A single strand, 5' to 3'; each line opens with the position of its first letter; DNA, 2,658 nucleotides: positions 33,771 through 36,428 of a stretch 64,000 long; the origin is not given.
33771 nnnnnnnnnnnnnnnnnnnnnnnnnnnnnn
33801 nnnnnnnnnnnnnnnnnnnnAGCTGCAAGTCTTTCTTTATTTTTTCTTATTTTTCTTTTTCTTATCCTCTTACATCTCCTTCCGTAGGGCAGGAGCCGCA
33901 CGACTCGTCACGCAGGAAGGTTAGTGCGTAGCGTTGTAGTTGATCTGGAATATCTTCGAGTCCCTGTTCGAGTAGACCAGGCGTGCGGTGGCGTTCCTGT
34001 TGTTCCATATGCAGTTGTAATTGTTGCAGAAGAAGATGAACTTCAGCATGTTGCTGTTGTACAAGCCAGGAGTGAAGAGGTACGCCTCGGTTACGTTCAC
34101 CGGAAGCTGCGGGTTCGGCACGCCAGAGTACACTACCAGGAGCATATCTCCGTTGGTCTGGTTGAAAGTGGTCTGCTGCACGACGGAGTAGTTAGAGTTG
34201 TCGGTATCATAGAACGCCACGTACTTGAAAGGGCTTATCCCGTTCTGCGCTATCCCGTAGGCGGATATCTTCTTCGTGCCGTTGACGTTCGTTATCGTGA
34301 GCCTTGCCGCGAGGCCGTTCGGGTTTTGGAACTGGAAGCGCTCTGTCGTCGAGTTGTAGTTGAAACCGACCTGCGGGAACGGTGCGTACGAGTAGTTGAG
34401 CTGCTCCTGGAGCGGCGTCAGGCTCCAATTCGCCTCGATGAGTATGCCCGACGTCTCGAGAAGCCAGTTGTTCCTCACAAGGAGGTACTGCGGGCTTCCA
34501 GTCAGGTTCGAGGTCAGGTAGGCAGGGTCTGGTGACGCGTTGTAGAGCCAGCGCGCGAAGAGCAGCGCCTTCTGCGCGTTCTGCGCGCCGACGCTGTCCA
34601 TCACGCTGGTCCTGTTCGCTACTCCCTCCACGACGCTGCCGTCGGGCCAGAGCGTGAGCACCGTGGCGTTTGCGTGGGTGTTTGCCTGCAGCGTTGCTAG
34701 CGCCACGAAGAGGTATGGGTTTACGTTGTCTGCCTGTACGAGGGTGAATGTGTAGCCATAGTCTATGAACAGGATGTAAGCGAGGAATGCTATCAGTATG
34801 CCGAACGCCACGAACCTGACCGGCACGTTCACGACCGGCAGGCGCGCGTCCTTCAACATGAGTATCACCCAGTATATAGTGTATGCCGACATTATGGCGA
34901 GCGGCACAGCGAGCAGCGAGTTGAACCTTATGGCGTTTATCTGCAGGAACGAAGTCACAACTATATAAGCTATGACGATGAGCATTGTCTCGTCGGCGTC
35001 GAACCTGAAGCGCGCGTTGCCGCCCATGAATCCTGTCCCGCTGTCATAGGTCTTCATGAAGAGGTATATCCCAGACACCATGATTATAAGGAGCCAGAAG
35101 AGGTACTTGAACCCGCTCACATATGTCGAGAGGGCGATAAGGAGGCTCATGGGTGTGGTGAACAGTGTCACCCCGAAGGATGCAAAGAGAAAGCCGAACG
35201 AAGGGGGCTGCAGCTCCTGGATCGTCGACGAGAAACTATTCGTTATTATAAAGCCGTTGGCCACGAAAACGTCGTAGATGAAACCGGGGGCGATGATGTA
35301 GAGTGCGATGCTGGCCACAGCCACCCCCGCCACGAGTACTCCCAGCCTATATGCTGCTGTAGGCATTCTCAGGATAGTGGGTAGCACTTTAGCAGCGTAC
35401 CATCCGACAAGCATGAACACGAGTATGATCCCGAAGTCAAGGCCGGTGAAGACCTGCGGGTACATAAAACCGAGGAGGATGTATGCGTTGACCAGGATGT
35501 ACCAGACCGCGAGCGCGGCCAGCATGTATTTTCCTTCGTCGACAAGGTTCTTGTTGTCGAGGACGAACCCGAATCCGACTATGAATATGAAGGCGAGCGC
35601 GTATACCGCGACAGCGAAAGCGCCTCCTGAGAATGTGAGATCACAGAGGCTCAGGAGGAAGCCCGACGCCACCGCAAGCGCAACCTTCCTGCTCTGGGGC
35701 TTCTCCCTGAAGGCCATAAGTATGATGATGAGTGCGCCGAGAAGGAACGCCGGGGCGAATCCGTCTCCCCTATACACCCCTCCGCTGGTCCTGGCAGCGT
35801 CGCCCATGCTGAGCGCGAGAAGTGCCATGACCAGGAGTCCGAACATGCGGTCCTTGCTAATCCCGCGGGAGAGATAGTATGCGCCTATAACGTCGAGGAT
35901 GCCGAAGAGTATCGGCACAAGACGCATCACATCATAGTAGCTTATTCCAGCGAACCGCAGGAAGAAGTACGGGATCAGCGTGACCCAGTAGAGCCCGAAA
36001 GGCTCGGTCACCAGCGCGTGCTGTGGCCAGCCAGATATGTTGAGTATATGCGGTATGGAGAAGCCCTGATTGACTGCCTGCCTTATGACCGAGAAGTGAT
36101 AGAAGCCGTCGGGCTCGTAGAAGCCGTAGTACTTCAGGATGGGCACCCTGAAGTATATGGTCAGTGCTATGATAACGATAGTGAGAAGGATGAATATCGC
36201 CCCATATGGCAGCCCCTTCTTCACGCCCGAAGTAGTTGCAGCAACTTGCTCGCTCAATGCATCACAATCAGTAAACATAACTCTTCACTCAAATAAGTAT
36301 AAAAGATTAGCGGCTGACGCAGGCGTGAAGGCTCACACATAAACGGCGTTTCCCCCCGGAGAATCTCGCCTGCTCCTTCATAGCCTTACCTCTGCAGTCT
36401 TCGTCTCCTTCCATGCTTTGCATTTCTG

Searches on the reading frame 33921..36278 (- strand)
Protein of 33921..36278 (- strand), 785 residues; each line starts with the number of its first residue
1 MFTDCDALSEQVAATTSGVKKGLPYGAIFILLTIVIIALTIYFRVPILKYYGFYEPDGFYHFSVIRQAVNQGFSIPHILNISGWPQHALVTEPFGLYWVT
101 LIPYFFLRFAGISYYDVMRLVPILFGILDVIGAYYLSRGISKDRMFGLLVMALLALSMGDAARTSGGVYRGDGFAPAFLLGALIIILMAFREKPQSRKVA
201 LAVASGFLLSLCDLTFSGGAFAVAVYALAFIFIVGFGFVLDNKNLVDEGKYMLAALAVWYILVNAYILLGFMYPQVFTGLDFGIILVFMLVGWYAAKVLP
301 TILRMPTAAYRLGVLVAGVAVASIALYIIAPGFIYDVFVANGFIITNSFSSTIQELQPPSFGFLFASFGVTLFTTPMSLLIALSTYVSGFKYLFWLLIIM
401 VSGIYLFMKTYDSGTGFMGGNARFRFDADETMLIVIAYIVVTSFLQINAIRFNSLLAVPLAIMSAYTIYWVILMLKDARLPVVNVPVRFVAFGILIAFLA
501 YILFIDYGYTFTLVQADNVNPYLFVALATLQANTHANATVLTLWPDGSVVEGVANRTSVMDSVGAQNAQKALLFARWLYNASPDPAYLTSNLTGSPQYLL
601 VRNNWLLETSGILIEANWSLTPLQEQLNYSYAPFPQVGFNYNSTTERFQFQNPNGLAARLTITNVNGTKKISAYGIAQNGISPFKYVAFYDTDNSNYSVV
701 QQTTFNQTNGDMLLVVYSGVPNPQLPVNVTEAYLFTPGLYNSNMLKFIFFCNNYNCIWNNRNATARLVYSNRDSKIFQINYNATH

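Call 6: search_protein_families(library=pfam, proteins=[window:33921-36278:-], max_evalue=0.01)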
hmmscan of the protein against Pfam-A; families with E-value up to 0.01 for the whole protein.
window:33921-36278:- (785 aa): 0 families

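Call 7: search_protein_families(library=ncbifam, proteins=[window:33921-36278:-], max_evalue=0.01)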
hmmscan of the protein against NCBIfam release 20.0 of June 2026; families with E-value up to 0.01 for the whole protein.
window:33921-36278:- (785 aa): 0 families

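Call 35: search_solved_structures(query=window:33921-36278:-, max_evalue=1)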
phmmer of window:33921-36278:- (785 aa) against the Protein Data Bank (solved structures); distinct sequences matched with E-value up to 1: 3.
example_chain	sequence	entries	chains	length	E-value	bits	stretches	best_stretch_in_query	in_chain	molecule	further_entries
1rfs_A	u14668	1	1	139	0.23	12.7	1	571-613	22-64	RIESKE PROTEIN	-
6rqf_L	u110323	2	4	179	0.36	12.1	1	571-613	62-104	Cytochrome b6-f complex iron-sulfur subunit, chloroplastic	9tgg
7qrm_D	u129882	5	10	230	0.58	11.4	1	571-613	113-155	Cytochrome b6-f complex iron-sulfur subunit, chloroplastic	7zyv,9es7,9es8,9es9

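Call 79: search_solved_structures(query=A8, max_evalue=1, show_alignments=1)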
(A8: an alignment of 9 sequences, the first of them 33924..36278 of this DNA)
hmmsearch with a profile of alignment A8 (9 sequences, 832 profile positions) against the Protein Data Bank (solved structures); distinct sequences matched with E-value up to 1: 7.
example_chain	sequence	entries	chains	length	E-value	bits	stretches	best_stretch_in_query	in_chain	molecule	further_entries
8i9p_Lh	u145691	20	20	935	9.6e-06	27.2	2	40-432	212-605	dolichyl-diphosphooligosaccharide--protein glycotransferase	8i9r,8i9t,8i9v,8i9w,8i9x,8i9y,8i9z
6ftg_5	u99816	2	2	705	9.7e-06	27.2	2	566-609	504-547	Dolichyl-diphosphooligosaccharide--protein glycosyltransferase subunit STT3A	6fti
6ftj_5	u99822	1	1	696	9.8e-06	27.2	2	566-609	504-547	Dolichyl-diphosphooligosaccharide--protein glycosyltransferase subunit STT3A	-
6s7o_A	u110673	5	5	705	1.2e-05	26.9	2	566-609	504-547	Dolichyl-diphosphooligosaccharide--protein glycosyltransferase subunit STT3A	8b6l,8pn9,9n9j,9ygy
6s7t_A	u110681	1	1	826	0.0003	22.3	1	529-615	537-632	Dolichyl-diphosphooligosaccharide--protein glycosyltransferase subunit STT3B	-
2lgz_A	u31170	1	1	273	0.035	15.4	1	567-614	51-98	Dolichyl-diphosphooligosaccharide--protein glycosyltransferase subunit STT3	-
5hu8_A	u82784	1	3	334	0.88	10.8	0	696-764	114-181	hemagglutinin HA1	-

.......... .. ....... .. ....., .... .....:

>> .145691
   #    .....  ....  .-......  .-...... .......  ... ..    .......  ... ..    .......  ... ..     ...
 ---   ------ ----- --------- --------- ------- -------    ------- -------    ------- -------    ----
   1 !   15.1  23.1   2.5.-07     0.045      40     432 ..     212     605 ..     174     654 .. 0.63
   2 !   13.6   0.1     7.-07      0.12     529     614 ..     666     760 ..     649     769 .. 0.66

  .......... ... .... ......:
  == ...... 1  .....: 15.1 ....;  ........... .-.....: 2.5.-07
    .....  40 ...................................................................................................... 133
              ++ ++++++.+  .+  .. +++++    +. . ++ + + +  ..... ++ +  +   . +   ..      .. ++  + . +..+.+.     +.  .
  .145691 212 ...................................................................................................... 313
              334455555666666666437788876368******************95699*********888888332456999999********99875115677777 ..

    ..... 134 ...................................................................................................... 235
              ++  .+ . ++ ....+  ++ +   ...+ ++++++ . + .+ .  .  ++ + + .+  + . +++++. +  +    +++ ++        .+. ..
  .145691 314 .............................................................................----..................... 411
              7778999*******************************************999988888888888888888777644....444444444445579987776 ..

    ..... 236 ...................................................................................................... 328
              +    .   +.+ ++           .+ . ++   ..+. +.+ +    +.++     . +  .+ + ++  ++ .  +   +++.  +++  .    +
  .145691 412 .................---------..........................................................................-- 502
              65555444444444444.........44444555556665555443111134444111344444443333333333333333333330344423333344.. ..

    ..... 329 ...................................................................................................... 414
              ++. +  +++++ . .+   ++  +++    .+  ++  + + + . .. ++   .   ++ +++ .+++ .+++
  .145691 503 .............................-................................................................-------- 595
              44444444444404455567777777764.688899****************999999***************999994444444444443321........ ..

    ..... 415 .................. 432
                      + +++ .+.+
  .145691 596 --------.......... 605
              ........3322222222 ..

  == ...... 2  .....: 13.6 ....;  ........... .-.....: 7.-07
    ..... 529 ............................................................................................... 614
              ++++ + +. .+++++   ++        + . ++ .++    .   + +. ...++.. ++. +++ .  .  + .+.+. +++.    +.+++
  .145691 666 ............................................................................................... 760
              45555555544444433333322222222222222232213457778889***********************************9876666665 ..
